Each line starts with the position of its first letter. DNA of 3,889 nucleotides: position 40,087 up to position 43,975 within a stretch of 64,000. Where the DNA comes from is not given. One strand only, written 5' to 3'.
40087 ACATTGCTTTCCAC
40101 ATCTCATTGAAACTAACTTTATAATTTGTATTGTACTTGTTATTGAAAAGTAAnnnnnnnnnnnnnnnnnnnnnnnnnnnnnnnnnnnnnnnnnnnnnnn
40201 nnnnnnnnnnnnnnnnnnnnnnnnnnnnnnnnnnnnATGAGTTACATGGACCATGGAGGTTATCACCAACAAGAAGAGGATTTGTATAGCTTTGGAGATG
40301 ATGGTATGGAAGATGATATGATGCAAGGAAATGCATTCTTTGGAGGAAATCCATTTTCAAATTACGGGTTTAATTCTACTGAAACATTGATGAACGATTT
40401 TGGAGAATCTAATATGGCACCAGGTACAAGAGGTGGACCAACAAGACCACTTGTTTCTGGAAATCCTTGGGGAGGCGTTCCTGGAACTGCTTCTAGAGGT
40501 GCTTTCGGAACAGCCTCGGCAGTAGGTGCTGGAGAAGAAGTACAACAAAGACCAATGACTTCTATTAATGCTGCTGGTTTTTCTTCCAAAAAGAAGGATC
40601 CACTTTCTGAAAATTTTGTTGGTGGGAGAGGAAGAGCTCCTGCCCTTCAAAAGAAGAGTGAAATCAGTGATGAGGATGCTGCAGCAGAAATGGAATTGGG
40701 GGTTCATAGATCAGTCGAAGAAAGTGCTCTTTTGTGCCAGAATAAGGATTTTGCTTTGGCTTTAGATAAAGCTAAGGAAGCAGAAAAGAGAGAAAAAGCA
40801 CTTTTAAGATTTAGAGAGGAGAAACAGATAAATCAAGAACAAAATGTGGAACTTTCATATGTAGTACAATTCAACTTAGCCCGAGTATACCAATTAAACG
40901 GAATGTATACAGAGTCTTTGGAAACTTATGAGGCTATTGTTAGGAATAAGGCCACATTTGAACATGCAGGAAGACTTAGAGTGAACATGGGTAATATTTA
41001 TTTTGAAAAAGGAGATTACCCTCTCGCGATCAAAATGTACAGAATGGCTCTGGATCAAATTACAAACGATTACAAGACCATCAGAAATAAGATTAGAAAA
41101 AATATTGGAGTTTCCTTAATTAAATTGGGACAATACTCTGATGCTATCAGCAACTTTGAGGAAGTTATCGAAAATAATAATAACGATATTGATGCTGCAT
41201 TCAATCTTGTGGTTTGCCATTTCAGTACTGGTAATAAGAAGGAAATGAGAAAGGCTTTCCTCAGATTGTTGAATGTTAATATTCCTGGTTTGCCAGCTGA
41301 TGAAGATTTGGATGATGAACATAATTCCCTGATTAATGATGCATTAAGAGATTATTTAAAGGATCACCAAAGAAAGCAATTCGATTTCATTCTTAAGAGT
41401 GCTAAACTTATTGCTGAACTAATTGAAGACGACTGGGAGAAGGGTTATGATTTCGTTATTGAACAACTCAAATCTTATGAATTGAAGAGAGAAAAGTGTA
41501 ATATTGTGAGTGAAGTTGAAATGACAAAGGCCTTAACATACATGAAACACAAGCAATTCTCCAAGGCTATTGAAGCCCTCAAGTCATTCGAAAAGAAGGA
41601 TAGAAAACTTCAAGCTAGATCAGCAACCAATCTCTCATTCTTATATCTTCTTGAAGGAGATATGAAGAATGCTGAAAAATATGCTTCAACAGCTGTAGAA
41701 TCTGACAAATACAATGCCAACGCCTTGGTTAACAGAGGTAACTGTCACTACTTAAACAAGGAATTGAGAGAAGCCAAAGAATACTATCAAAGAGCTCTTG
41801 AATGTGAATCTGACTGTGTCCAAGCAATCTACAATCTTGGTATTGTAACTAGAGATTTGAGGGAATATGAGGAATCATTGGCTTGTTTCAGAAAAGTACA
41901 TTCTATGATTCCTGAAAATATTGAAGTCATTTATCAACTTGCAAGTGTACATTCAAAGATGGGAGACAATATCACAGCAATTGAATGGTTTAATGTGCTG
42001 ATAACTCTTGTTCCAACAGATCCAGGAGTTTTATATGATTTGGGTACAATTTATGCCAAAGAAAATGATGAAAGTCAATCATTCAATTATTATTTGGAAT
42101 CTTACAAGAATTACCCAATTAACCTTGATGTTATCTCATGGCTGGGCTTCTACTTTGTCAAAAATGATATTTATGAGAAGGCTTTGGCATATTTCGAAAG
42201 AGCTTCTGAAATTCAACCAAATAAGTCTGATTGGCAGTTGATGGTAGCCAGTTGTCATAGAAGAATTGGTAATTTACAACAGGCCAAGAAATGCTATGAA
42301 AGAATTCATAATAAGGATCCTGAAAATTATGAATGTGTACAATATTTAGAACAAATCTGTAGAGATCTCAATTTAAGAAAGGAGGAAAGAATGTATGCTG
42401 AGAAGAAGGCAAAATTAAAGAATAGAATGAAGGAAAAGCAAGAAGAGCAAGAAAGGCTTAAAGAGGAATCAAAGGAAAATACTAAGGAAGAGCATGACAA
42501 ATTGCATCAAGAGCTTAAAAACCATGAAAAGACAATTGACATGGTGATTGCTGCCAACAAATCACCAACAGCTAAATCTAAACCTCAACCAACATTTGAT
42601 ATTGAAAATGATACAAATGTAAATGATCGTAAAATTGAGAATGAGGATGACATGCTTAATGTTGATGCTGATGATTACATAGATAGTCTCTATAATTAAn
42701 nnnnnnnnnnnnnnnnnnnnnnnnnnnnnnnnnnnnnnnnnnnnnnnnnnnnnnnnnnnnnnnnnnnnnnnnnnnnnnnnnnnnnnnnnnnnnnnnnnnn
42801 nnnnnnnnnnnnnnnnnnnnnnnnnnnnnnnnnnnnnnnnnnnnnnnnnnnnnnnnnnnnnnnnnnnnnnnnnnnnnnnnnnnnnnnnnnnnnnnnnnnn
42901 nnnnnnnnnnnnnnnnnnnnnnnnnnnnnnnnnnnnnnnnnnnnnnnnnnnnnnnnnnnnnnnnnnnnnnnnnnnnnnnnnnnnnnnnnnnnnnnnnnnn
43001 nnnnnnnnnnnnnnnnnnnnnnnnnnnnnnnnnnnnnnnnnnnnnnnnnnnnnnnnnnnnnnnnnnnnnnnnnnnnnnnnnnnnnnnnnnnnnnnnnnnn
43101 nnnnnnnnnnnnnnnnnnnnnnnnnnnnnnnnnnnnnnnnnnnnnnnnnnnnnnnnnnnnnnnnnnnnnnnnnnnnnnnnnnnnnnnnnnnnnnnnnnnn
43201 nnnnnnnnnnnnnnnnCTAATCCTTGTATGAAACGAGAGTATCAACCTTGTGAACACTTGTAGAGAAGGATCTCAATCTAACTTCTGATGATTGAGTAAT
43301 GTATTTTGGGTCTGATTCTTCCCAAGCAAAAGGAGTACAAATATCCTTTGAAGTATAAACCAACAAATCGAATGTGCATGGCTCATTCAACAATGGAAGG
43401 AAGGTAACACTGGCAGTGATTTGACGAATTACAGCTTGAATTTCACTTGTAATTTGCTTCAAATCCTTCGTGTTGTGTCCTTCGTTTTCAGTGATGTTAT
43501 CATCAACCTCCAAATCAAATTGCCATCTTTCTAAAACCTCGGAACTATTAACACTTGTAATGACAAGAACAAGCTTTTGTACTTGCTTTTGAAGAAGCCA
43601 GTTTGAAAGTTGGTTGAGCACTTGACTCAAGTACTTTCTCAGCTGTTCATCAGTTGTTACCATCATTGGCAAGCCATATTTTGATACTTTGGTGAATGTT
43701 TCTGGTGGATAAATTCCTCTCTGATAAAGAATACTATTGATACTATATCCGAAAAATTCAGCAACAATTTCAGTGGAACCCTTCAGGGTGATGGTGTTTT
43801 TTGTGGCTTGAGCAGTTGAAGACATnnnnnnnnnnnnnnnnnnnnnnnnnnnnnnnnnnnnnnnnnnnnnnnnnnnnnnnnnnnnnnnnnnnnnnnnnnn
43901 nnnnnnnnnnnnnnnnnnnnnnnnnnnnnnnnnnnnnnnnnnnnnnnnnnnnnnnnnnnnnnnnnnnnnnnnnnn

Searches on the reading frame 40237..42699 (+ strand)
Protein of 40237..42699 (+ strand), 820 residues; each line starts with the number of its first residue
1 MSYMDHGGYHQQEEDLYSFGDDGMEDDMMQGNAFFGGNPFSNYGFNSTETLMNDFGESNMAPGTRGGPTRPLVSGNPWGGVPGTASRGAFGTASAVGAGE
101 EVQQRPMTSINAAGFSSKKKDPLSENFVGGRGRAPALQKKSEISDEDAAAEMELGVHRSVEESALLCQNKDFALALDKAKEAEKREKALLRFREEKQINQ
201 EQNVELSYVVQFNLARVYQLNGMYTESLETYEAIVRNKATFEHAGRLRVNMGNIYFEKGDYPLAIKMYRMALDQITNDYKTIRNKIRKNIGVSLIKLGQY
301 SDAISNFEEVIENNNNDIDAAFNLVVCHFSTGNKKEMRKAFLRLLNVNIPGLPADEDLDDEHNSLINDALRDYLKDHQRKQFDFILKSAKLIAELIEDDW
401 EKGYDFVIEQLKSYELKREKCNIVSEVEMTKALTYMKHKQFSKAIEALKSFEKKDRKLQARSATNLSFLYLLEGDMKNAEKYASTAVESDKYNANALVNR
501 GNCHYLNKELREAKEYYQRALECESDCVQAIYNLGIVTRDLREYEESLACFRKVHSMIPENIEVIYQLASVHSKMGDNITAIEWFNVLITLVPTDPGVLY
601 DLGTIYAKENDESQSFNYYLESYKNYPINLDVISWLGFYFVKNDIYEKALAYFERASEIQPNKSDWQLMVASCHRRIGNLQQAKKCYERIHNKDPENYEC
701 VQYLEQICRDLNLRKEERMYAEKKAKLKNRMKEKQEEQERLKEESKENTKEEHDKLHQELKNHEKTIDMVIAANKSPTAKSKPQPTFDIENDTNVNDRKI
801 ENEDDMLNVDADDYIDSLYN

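Call 10: search_protein_families(library=pfam, proteins=[window:40237-42699:+], max_evalue=0.01)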
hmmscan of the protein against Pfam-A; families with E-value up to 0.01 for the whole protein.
window:40237-42699:+ (820 aa): 24 families
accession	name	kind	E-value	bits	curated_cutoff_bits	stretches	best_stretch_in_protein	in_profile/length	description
PF07719.23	TPR_2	-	4.5e-44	145.4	27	1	494-524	1-31/34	Tetratricopeptide repeat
PF00515.34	TPR_1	-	2.2e-42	141.6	27.8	3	494-525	1-32/34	Tetratricopeptide repeat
PF13181.12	TPR_8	-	3.7e-33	111.3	25.7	0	494-522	1-29/34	Tetratricopeptide repeat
PF13424.12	TPR_12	-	4e-32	110.7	30.1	6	247-313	5-74/77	Tetratricopeptide repeat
PF14559.12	TPR_19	-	3.4e-29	101.4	25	3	646-697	7-58/68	Tetratricopeptide repeat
PF13174.12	TPR_6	-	3.7e-26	90.4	26.3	0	668-696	4-32/33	Tetratricopeptide repeat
PF13432.12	TPR_16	-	4.3e-24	85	32.7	3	291-345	4-58/65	Tetratricopeptide repeat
PF13428.12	TPR_14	-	3e-23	80.4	23.5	0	667-702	4-39/44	Tetratricopeptide repeat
PF13414.12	TPR_11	-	3.9e-19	68.5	26.8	1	252-273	1-22/42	TPR repeat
PF12895.13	ANAPC3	-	4.9e-18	65.6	27.2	1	475-553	4-81/82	Anaphase-promoting complex, cyclosome, subunit 3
PF13431.12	TPR_17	-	9.7e-18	63.3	24.4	0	485-514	4-33/34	Tetratricopeptide repeat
PF13176.12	TPR_7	-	8.3e-16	57.1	27.9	0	249-278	3-31/36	Tetratricopeptide repeat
PF23914.1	TPR_CcmH_CycH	-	6.8e-12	45.9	42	0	636-702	56-125/158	Cytochrome c-type biogenesis protein H TPR domain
PF13374.12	TPR_10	-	7.7e-11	42.1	27.5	0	530-556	4-30/42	Tetratricopeptide repeat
PF13371.12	TPR_9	-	1.2e-10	41.7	35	0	642-697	7-62/73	Tetratricopeptide repeat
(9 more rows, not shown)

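Call 48: search_solved_structures(query=window:40237-42699:+, max_evalue=1e-10)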
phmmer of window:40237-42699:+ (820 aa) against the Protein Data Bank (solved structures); distinct sequences matched with E-value up to 1e-10: 23.
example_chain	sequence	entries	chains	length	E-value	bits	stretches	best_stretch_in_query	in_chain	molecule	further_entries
8bd7_A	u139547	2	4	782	2e-168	565.3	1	38-727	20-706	IFT88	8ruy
9qhb_A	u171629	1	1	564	3.7e-85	289.9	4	463-664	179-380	Engineered tetratricopeptide repeat protein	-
9qhc_A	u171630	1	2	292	3.9e-43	150.9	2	462-665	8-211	Engineered tetratricopeptide repeat protein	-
8bu0_A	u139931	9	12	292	2.7e-38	134.9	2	494-661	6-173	Consensus tetratricopeptide repeat protein | Crystal structure of an 8-repeat consensus TPR superhelix with Zinc. | Monomer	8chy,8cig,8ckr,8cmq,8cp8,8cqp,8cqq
7obi_A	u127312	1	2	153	8.6e-21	77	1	460-609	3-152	CTPR-rv4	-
8ch0_A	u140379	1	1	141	1.8e-17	66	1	494-622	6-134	Consensus tetratricopeptide repeat protein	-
2fo7_A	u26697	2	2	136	3.8e-17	65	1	495-623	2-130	SYNTHETIC CONSENSUS TPR PROTEIN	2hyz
7ntf_A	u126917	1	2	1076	4.6e-16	61.4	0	512-721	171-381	Isoform 1 of UDP-N-acetylglucosamine--peptide N-acetylglucosaminyltransferase 110 kDa subu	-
7yeh_B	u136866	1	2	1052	2.5e-15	59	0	512-721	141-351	UDP-N-acetylglucosamine--peptide N-acetylglucosaminyltransferase 110 kDa subunit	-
7yea_A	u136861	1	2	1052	2.6e-15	58.9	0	512-721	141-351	UDP-N-acetylglucosamine--peptide N-acetylglucosaminyltransferase 110 kDa subunit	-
1na0_A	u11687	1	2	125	1.4e-14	56.5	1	494-606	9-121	designed protein CTPR3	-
2wqh_A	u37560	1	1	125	3e-14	55.4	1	493-606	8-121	CTPR3Y3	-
7y4i_A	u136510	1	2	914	1.1e-12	50.3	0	459-627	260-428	Probable UDP-N-acetylglucosamine--peptide N-acetylglucosaminyltransferase SPINDLY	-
1w3b_A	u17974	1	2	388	1.2e-12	50.2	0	512-720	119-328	UDP-N-ACETYLGLUCOSAMINE--PEPTIDE N-ACETYLGLUCOSAMINYLTRANSFERASE 110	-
6eou_A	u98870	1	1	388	1.2e-12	50.1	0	512-721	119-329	UDP-N-acetylglucosamine--peptide N-acetylglucosaminyltransferase 110 kDa subunit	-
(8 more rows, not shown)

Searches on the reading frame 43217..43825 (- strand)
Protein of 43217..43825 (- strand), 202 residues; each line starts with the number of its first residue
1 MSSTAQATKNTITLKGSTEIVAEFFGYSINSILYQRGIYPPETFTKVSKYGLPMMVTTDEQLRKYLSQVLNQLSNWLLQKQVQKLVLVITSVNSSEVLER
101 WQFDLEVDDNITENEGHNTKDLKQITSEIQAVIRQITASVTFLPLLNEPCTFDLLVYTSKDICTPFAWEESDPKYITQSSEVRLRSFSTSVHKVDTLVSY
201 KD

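Call 10: search_protein_families(library=pfam, proteins=[window:43217-43825:-], max_evalue=0.01)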
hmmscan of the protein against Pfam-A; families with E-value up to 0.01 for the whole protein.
window:43217-43825:- (202 aa): 1 family
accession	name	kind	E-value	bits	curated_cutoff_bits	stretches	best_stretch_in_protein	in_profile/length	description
PF02301.23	HORMA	-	1.4e-25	90.4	24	1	17-192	1-209/209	HORMA domain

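Call 11: list_cluster_members(proteins=[window:43217-43825:-, window:43915-45021:+, window:55328-55690:+, window:45170-45985:-])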
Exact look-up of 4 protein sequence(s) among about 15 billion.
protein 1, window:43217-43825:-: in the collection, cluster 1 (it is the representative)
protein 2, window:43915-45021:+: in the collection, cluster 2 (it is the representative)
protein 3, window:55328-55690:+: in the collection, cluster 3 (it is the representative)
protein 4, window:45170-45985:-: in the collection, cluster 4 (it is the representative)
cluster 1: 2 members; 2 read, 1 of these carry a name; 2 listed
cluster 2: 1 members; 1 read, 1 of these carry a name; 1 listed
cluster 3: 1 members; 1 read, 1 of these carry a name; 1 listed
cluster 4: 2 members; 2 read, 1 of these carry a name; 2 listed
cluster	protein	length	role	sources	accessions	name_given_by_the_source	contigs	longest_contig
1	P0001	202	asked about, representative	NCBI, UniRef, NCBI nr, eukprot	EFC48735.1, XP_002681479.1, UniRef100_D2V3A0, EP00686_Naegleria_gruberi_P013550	mitotic spindle assembly checkpoint protein MAD2 [Naegleria gruberi] | Mitotic spindle assembly checkpoint protein MAD2 n=1 Tax=Naegleria gruberi TaxID=5762 ... | XP_002681479.1 mitotic spindle assembly checkpoint protein MAD2 [Naegleria gruberi strain ...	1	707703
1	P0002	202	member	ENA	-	-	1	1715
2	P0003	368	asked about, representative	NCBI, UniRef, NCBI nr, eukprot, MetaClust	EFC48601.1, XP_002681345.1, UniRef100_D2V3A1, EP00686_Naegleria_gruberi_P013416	predicted protein [Naegleria gruberi] | Predicted protein n=1 Tax=Naegleria gruberi TaxID=5762 RepID=D2V3A1_NAEGR | uncharacterized protein NAEGRDRAFT_63282 [Naegleria gruberi]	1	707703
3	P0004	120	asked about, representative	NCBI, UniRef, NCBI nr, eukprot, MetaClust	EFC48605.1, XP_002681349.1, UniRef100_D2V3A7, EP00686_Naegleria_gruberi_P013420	predicted protein [Naegleria gruberi] | Predicted protein n=1 Tax=Naegleria gruberi TaxID=5762 RepID=D2V3A7_NAEGR | uncharacterized protein NAEGRDRAFT_63288 [Naegleria gruberi]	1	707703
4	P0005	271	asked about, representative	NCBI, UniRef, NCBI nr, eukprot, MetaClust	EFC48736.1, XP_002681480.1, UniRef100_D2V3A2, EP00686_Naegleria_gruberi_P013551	predicted protein [Naegleria gruberi] | Predicted protein n=1 Tax=Naegleria gruberi TaxID=5762 RepID=D2V3A2_NAEGR | uncharacterized protein NAEGRDRAFT_63283 [Naegleria gruberi]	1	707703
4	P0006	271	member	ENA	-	-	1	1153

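Call 26: find_encoding_contigs(protein=window:43217-43825:-, flank=10000, max_places=6)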
Protein window:43217-43825:- (202 aa): no gene with exactly this product is on record in the collection.

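Call 27: find_homologous_proteins(query=window:43217-43825:-, max_evalue=1e-20)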
Query window:43217-43825:- (202 aa): 3081 proteins with E <= 1e-20 among 3382 candidates; the best 120 are listed.
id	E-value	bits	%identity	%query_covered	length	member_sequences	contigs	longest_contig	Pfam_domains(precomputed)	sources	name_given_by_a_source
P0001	3.7e-126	436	100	100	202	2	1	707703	PF02301.24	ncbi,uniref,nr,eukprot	ncbi:mitotic spindle assembly checkpoint protein MAD2 [Naegleria gruberi]|uniref:Mitotic spindle ass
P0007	4.7e-104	364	82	99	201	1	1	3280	PF02301.24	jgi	-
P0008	7.1e-104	363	84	100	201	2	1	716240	PF02301.24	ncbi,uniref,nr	ncbi:hypothetical protein C9374_002063 [Naegleria lovaniensis]|uniref:HORMA domain-containing protei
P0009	4.6e-99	348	80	99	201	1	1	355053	PF02301.24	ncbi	ncbi:hypothetical protein ABK040_001870 [Willaertia magna]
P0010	2.3e-87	309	72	98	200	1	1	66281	PF02301.24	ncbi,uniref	ncbi:mitotic spindle assembly checkpoint protein MAD2 [Acrasis kona]|uniref:Mitotic spindle assembly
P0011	3.7e-87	309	71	99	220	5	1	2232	PF02301.24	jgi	jgi:mitotic spindle assembly checkpoint protein MAD2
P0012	4.5e-86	305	70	100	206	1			PF02301.24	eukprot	eukprot:GFYU01007567.1.p1 GENE.GFYU01007567.1~~GFYU01007567.1.p1 ORF type:complete len:207 (+),score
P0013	1.0e-85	304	72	100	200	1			PF02301.24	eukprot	eukprot:TRINITY_DN8250_c0_g1_i1.p1 TRINITY_DN8250_c0_g1~~TRINITY_DN8250_c0_g1_i1.p1 ORF type:complet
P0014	3.7e-85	302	70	100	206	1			PF02301.24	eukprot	eukprot:TRINITY_DN3723_c0_g1_i1.p1 TRINITY_DN3723_c0_g1~~TRINITY_DN3723_c0_g1_i1.p1 ORF type:complet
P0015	1.0e-84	301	70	99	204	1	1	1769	PF02301.24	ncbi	-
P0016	1.1e-84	301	71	100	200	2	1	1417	PF02301.24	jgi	-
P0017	1.1e-82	294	70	99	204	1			PF02301.24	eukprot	eukprot:GEZU01000323.1.p1 GENE.GEZU01000323.1~~GEZU01000323.1.p1 ORF type:complete len:234 (-),score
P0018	1.5e-82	294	68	99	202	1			PF02301.24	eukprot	eukprot:TRINITY_DN9795_c0_g1_i1.p1 TRINITY_DN9795_c0_g1~~TRINITY_DN9795_c0_g1_i1.p1 ORF type:complet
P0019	6.9e-82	292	69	100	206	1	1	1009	PF02301.24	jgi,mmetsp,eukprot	mmetsp:Transcript_3294/g.6741 ORF Transcript_3294/g.6741 Transcript_3294/m.6741 type:complete len:20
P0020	9.0e-82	291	69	100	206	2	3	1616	PF02301.24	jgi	-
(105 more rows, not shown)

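Call 28: find_encoding_contigs(protein=P0008, flank=10000, max_places=4)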
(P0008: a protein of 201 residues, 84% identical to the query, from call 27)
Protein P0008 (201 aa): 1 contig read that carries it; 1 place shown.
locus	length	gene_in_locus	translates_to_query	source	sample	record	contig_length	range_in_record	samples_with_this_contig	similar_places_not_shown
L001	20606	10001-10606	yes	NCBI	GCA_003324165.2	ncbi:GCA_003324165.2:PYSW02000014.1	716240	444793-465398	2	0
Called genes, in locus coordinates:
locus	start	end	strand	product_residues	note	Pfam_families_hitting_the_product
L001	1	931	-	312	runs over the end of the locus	-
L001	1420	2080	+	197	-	-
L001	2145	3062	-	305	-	PF00753:Lactamase_B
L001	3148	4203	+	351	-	-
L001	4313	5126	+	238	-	PF03587:EMG1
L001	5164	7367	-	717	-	PF00216:Bac_DNA_binding (faint), PF14908:HU-CCDC81_euk_1, PF18289:HU-CCDC81_euk_2 (weak)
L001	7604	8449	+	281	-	PF14580:LRR_9, PF23598:LRR_14, PF13855:LRR_8 (weak), PF12799:LRR_4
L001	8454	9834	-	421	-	PF14735:HAUS4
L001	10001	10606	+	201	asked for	PF02301:HORMA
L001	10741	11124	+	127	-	-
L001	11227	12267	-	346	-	-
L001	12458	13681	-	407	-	PF07719:TPR_2 (faint), PF13176:TPR_7 (faint), PF13428:TPR_14 (faint), PF13432:TPR_16 (faint), PF14559:TPR_19 (faint), PF13431:TPR_17 (faint), PF00515:TPR_1 (faint), PF13424:TPR_12 (weak), +3 more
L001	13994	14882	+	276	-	PF00092:VWA (weak), PF13519:VWA_2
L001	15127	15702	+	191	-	-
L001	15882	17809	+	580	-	PF04577:Glyco_transf_61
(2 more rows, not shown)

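Call 29: find_encoding_contigs(protein=P0009, flank=10000, max_places=4)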
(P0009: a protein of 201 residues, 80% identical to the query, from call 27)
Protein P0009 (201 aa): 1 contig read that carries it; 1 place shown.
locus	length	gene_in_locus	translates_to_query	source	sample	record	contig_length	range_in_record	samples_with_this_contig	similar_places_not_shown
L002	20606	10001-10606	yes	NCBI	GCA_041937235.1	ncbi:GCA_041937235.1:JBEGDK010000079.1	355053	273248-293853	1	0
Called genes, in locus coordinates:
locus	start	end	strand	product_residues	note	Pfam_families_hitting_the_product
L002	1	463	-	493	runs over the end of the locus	PF01535:PPR (faint), PF12854:PPR_1 (faint), PF23276:TPR_24 (faint), PF13812:PPR_3 (faint), PF02284:COX5A (faint), PF17177:PPR_long, PF13041:PPR_2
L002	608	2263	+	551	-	PF00795:CN_hydrolase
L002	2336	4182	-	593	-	PF00485:PRK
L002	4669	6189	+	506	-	PF06218:NPR2, PF24064:HTH_NPRL3 (faint), PF06218:NPR2 (weak)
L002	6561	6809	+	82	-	-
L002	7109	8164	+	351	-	-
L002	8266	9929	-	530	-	PF14735:HAUS4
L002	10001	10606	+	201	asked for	PF02301:HORMA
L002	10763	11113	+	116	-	-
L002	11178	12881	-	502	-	-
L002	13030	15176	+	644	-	PF22594:GTP-eEF1A_C (weak)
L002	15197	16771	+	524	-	-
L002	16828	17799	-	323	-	PF00153:Mito_carr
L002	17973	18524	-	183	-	-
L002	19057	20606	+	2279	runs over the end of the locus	PF14429:DOCK-C2, PF28208:TPR_DOCK9, PF06920:DHR-2_Lobe_A, PF20422:DHR-2_Lobe_B, PF20421:DHR-2_Lobe_C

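Call 30: find_encoding_contigs(protein=P0010, flank=5000, max_places=4)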
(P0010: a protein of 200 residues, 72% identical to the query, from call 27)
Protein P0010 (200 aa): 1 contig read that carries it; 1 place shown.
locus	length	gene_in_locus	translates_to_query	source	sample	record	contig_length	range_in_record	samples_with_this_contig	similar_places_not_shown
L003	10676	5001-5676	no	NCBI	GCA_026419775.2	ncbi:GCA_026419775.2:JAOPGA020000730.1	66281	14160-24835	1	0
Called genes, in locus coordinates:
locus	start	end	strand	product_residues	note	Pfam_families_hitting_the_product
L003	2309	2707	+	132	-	-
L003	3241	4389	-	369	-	PF01137:RTC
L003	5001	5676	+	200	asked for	PF02301:HORMA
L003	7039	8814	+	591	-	PF21289:EDC4_C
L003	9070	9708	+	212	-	-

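Call 54: find_encoding_contigs(protein=P0007, flank=5000, max_places=3)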
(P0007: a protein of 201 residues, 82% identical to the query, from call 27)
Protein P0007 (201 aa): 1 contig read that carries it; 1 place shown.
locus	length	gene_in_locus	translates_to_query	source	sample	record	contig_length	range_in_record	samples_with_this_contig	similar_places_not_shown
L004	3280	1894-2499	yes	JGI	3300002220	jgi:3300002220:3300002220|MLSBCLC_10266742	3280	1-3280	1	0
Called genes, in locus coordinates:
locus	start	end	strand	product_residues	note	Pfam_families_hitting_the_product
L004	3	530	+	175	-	?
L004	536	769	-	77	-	PF14735:HAUS4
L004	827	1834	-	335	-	PF14735:HAUS4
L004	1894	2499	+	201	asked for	PF02301:HORMA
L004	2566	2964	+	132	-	-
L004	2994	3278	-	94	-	?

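Call 55: find_encoding_contigs(protein=P0002, flank=5000, max_places=3)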
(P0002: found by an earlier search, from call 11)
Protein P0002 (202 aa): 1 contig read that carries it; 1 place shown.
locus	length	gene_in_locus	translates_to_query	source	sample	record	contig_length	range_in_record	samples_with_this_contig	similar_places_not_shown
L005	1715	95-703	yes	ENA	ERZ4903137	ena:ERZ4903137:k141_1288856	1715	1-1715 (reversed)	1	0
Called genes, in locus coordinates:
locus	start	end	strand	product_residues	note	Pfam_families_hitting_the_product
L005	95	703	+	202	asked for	PF02301:HORMA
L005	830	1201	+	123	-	-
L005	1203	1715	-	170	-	?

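Call 56: find_encoding_contigs(protein=P0011, flank=5000, max_places=3)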
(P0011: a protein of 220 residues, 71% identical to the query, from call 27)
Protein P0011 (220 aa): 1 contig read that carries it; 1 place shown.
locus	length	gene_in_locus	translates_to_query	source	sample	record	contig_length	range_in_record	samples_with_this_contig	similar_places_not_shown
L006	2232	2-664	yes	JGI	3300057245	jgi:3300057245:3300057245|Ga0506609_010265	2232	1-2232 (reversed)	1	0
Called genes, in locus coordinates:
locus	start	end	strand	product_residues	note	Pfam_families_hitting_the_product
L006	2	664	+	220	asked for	PF02301:HORMA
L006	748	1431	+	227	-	PF04000:Sas10_Utp3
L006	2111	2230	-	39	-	?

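Call 92: find_encoding_contigs(protein=P0006, flank=5000, max_places=3)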
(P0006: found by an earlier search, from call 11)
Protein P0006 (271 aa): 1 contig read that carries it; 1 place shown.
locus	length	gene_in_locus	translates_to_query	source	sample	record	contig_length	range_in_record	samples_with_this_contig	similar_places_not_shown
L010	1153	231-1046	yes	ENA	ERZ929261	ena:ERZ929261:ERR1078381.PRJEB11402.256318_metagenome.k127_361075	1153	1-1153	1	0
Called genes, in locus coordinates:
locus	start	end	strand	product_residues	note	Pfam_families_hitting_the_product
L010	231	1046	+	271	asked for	PF23952:LRR_EndoS (faint), PF00560:LRR_1 (faint), PF14580:LRR_9, PF23598:LRR_14 (weak), PF23211:LRR_LRWD1 (weak), PF13855:LRR_8, PF12799:LRR_4, PF13855:LRR_8 (weak), +2 more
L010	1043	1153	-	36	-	?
